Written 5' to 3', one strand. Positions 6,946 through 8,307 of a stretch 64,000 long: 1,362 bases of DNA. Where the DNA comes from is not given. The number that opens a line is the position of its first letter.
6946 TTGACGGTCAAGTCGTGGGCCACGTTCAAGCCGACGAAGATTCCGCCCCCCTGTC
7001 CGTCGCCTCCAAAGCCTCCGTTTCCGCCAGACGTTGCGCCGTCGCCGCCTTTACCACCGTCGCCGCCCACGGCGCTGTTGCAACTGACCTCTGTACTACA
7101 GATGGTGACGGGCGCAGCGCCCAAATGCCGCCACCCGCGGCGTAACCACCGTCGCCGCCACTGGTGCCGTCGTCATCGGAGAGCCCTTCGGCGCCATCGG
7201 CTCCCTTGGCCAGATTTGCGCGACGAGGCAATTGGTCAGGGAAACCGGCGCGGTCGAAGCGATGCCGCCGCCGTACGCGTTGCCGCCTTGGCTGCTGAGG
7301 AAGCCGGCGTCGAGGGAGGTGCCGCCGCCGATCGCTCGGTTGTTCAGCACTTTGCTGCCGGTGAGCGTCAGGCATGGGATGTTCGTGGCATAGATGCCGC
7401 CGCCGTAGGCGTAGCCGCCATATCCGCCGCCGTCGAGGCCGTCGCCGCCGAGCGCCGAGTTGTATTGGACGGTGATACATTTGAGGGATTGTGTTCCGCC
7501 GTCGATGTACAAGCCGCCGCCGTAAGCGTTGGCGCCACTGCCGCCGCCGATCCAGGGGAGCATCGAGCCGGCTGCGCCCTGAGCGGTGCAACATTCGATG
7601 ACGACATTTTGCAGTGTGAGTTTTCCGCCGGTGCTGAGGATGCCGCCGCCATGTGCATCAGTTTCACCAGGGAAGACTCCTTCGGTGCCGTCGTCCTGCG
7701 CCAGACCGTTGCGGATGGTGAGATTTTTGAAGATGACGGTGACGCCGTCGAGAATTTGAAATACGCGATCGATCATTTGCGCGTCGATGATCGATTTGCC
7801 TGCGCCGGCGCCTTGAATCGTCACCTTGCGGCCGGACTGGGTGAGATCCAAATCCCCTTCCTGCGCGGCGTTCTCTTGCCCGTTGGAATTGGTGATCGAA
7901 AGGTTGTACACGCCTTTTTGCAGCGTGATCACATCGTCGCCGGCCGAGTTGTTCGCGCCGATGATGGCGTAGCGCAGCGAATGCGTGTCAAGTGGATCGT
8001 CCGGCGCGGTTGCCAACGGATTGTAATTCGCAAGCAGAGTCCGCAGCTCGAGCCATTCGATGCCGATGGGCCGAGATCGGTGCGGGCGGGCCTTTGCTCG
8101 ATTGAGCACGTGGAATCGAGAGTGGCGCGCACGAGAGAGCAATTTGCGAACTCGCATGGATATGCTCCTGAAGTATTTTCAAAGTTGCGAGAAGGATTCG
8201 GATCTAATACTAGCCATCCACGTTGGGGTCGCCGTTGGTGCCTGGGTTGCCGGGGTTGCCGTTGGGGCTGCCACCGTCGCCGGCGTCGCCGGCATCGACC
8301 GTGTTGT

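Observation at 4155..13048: Tandem pair of giant glycine-rich repeat proteins with a planctomycete-type leader but no recognisable anchor or secretion domain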

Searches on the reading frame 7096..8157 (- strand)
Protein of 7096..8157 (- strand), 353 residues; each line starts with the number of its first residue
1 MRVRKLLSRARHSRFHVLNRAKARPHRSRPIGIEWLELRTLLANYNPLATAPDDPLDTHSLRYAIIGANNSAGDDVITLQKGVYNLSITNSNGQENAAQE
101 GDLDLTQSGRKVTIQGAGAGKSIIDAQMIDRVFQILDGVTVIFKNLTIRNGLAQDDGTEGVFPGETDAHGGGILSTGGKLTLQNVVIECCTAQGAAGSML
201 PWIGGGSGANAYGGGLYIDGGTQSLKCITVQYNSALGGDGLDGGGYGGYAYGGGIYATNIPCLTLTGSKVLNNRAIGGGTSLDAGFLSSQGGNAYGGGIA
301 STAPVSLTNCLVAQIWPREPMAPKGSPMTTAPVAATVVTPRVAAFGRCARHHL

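Call 6: search_protein_families(library=pfam, proteins=[window:7096-8157:-], max_evalue=1)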
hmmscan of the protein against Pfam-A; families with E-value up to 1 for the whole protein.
window:7096-8157:- (353 aa): 0 families

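Call 7: search_protein_families(library=ncbifam, proteins=[window:7096-8157:-], max_evalue=1)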
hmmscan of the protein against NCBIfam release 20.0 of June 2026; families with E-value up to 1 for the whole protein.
window:7096-8157:- (353 aa): 1 family
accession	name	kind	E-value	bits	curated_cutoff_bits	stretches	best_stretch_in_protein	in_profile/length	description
TIGR04183.1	Por_Secre_tail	domain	0.077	13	23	1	68-94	38-64/72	T9SS type A sorting domain-containing protein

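Call 12: find_homologous_proteins(query=window:7216-8157:-, max_evalue=0.001)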
Query seq(314 aa) (314 aa): 138 proteins with E <= 0.001 among 8000 candidates; the best 120 are listed.
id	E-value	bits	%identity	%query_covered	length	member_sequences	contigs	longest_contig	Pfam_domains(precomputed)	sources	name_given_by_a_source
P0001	2.8e-92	327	87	57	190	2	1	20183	-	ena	-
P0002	3.3e-83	297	72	68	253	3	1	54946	-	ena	-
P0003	3.9e-52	195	78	41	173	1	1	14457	-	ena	-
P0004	1.8e-45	174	53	51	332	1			-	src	-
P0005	4.2e-45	172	80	36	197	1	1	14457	-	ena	-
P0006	3.0e-42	163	46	76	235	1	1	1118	-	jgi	jgi:hypothetical protein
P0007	1.0e-37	148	44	65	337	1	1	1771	-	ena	-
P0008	2.9e-36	143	44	82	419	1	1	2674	-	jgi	jgi:hypothetical protein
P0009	1.2e-35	141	44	68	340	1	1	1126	-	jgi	jgi:hypothetical protein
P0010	1.2e-33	135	48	46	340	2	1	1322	-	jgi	jgi:hypothetical protein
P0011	1.4e-32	131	44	72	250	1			-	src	-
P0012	1.5e-32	131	49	49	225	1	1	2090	-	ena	-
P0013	6.7e-32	129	44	63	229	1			-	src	-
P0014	1.3e-29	121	46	50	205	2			-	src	-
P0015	4.4e-29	120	41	76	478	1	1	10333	-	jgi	jgi:hypothetical protein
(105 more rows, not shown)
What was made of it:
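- On CSLREA-domain / RbtA beta-helix proteins: Named CSLREA proteins are hit at E 1e-9 to 1e-13 (call 12).
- Closest known: CSLREA-domain / rhombotarget A. Same: Named CSLREA-domain proteins are hit at E 1e-9 to 1e-13 (call 12).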

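Call 14: find_encoding_contigs(protein=P0002, flank=10000, max_places=3)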
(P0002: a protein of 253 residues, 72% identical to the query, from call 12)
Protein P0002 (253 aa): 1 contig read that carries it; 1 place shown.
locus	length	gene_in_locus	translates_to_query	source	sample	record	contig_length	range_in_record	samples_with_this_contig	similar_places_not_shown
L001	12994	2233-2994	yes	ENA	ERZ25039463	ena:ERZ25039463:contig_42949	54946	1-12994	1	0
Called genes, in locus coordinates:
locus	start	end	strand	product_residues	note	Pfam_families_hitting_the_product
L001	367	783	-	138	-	PF00633:HHH (faint), PF02371:Transposase_20, PF12836:HHH_3 (weak)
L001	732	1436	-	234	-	PF01548:DEDD_Tnp_IS110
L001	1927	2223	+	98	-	-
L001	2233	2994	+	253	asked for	-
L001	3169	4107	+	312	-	-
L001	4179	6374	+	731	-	-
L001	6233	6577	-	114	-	-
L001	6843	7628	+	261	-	PF01548:DEDD_Tnp_IS110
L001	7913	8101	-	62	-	-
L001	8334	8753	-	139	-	-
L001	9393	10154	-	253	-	PF14358:DUF4405, PF13442:Cytochrome_CBB3 (weak), PF07635:PSCyt1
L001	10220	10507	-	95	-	PF13192:Thioredoxin_3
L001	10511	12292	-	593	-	PF01656:CbiA, PF02374:ArsA_ATPase, PF13614:AAA_31, PF01656:CbiA, PF02374:ArsA_ATPase, PF10609:ParA (weak), PF13614:AAA_31 (weak), PF02374:ArsA_ATPase (weak), +10 more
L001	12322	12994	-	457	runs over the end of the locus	PF01209:Ubie_methyltran, PF06325:PrmA, PF13489:Methyltransf_23, PF08241:Methyltransf_11, PF08242:Methyltransf_12, PF13649:Methyltransf_25, PF13847:Methyltransf_31, PF06953:ArsD, +4 more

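Call 17: search_protein_families(library=ncbifam, alignment_id=A1, max_evalue=0.01)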
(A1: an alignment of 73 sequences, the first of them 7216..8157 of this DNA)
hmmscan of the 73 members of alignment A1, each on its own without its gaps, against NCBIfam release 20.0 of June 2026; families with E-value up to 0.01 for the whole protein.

A. member 1, window:7216-8157:- (314 aa): 0 families

B. families by the number of members that match (of 73 scanned): 11 families
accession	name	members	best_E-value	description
TIGR04214.1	CSLREA_Nterm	32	2e-10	CSLREA domain-containing protein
NF041518.1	choice_anch_Q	11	3.5e-30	choice-of-anchor Q domain-containing protein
TIGR04212.1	GlyGly_RbtA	5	3.1e-14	rhombotarget A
TIGR01376.1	POMP_repeat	5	1.1e-09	polymorphic outer membrane protein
TIGR03805.1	beta_helix_1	1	7.3e-06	parallel beta-helix domain-containing protein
TIGR04534.2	ELWxxDGT_rpt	1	7.9e-05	ELWxxDGT repeat protein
NF041540.1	dockerin_GC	1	0.0011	GC-type dockerin domain-anchored protein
NF038114.1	rightmost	1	0.0014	PxKF domain-containing protein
TIGR04247.1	NosD_copper_fam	1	0.002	nitrous oxide reductase family maturation protein NosD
NF035930.1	lectin_2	1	0.0027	lectin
NF041740.1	choice_anch_T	1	0.0078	choice-of-anchor T family protein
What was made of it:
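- On CSLREA-domain / RbtA beta-helix proteins: No NCBIfam hit for the window proteins (calls 7, 17). 32 of 73 homologues carry the domain (call 17).
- Closest known: CSLREA-domain / rhombotarget A. Same: 32 of 73 head homologues match CSLREA_Nterm (call 17).
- Closest known: CSLREA-domain / rhombotarget A. Different: The window proteins do not reach either model themselves (calls 7, 17).
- Closest known: Chlamydial polymorphic membrane proteins. Same: A few head homologues carry these domains (calls 12, 17).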

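Call 18: find_related_loci(query=window:7216-8157:-, collection=genome_contigs, flank=10000)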
Query window:7216-8157:- (314 aa) in genome_contigs; peptide patterns used: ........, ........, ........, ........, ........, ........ (x = any residue, [..] = any of these).
117 stretches matched a pattern; 4 encode a relative of the query (tblastn E <= 1e-3); 3 distinct loci.
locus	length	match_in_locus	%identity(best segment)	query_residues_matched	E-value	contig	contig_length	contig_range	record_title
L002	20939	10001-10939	89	1-314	6e-164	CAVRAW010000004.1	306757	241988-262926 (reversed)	MAG: Pirellulales bacterium isolate MFD04944.bin.2.46 genome assembly, contig: contig_48424, whole genome shotgun sequen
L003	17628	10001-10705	69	1-241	8e-102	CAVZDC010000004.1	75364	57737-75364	MAG: Pirellulales bacterium isolate MFD00822.bin.2.181 genome assembly, contig: contig_29271, whole genome shotgun seque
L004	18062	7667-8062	33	102-259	4e-9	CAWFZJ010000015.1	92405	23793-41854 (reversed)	MAG: uncultured Verrucomicrobiae bacterium isolate MFD05379.bin.3.52 genome assembly, contig: contig_1186, whole genome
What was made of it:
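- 4155..8157 (-): Gene B, downstream paralogue, about 1333 aa once bridged (ATG 8157, stop 4155-4157). The head is 89% identical to the L002 ortholog (call 18).
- The closest genomes are MAGs with contig_N-style contig names; that they are nanopore assemblies is my assumption (call 18).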

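Call 25: predict_structure(alignment_id=A1)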
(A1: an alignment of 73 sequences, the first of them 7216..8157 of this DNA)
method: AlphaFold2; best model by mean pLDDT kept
length: 314 residues; sequences in the alignment: 73
mean_pLDDT: 90.1   pTM: 0.85
mean pLDDT of the five models: 90.1, 89.7, 89.5, 89.3, 88.9
residues with pLDDT >= 90: 246; 70-90: 22; 50-70: 34; < 50: 12
segments of 3 or more residues with pLDDT < 50: 11-13, 15-19
pLDDT, mean of each block of 10 residues (from residue 1): 52 48 64 68 94 98 98 96 98 96 96 98 98 98 99 97 96 98 99 93 85 98 98 97 87 98 98 93 57 95 98 97
secondary structure, 60 per line:
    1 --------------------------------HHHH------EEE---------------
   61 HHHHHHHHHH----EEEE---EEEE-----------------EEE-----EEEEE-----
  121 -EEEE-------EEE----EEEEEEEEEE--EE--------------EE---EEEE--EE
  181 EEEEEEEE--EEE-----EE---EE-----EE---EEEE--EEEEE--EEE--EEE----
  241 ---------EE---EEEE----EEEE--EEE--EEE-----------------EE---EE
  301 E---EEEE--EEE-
elements in order: H33-36 E43-45 H61-70 E75-78 E82-85 E103-105 E111-115 E122-125 E133-135 E140-149 E173-176 E179-188 E191-193 E216-219 E222-226 E229-231 E234-236 E255-258 E263-266 E269-271 E274-276 E299-301 E305-308 E311-313
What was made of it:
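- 7216..8028 (-): Head of B. It has an N-cap helix (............, a CSLREA-like motif) plus the first beta-helix rungs. AF2 pLDDT 90.1, pTM 0.85 (call 25).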

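Call 31: fold_search(model_id=the predicted structure, library=pdb)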
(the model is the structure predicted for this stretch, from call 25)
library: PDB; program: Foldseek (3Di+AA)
matches with E <= 10: 115; with E <= 0.001: 1
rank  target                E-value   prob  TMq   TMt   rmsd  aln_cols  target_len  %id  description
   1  2pyh_A                1.0e-04  0.99  0.29  0.25  15.1       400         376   13  Azotobacter vinelandii Mannuronan C-5 epimerase AlgE4 A-module complexed with mannuronan trisaccharide (released 2008-05-27)
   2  2pyg_B                1.1e-03  0.69  0.21  0.19  16.2       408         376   13  Azotobacter vinelandii Mannuronan C-5 epimerase AlgE4 A-module (released 2008-05-27)
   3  1qjv_A                1.9e-03  1.00  0.35  0.33  10.1       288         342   14  Pectin methylesterase PemA from Erwinia chrysanthemi (released 2000-07-14)
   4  5lw3                  2.0e-03  0.44  0.18  0.15  15.2       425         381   13  Azotobacter vinelandii Mannuronan C-5 epimerase AlgE6 A-module (released 2017-10-25)
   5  1ru4                  2.1e-03  0.91  0.30  0.24  13.7       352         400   12  Crystal structure of pectate lyase Pel9A (released 2004-04-13)
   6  2pyh_B                2.5e-03  0.60  0.21  0.18  16.0       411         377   12  Azotobacter vinelandii Mannuronan C-5 epimerase AlgE4 A-module complexed with mannuronan trisaccharide (released 2008-05-27)
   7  3grh                  2.8e-03  0.99  0.33  0.27  12.3       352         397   11  Crystal structure of escherichia coli ybhc (released 2009-04-07)
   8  1ktw_A                3.1e-03  0.89  0.28  0.21  11.4       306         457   14  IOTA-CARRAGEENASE COMPLEXED TO IOTA-CARRAGEENAN FRAGMENTS (released 2003-06-10)
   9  2pyg_A                3.1e-03  0.60  0.23  0.20  16.4       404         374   12  Azotobacter vinelandii Mannuronan C-5 epimerase AlgE4 A-module (released 2008-05-27)
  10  2nsp_A                7.1e-03  1.00  0.34  0.31   9.7       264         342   13  Crystal structure of pectin methylesterase D178A mutant in complex with hexasaccharide I (released 2007-09-18)
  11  3uw0                  1.1e-02  1.00  0.34  0.34  10.1       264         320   14  Pectin methylesterase from Yersinia enterocolitica (released 2012-02-08)
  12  2ntb_A                1.2e-02  0.97  0.32  0.30  10.9       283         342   13  Crystal structure of pectin methylesterase in complex with hexasaccharide V (released 2007-09-18)
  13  1xg2_A                1.6e-02  0.97  0.27  0.27  10.9       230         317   10  Crystal structure of the complex between pectin methylesterase and its inhibitor protein (released 2005-03-22)
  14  8ja4                  2.0e-02  0.35  0.22  0.17  14.8       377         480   13  Structure of the alginate epimerase/lyase (released 2024-05-08)
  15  5olq_A                3.0e-02  0.80  0.34  0.26  11.3       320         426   12  Rhamnogalacturonan lyase (released 2017-11-29)
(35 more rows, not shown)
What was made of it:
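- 7216..8028 (-): Foldseek hits are right-handed beta-helices (call 31).
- On CSLREA-domain / RbtA beta-helix proteins: AF2 gives pLDDT 90 with beta-helix Foldseek hits (calls 25, 31).
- Head: pLDDT 90.1, with beta-helix Foldseek hits (calls 25, 31). The best Foldseek hits of the head are AlgE4 mannuronan epimerase, pectin methylesterases and pectate lyases (call 31).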

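Call 57: search_solved_structures(query=A1, max_evalue=1)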
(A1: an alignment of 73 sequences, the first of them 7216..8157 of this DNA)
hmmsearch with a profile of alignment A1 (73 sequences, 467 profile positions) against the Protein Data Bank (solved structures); distinct sequences matched with E-value up to 1: 3.
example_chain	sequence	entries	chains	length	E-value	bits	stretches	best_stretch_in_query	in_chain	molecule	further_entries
9cdu_A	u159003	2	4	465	7.2e-19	71.1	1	38-439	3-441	Rhombotarget A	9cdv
7w5z_U2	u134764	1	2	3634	2.3e-13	52.9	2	248-408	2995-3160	Transmembrane protein, putative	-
2pyg_A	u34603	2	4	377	0.0021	20.1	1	50-115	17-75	Poly(beta-D-mannuronate) C5 epimerase 4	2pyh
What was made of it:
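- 7216..8028 (-): The head profile matches RbtA 9cdu at E 7e-19 (call 57).
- On CSLREA-domain / RbtA beta-helix proteins: The profile hits RbtA at E 7e-19 (call 57).
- Closest known: CSLREA-domain / rhombotarget A. Same: The head profile hits the solved RbtA beta-helix domain at E 7e-19 (call 57).
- By sequence, the closest solved relative is the non-enzymatic surface protein RbtA (call 57).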
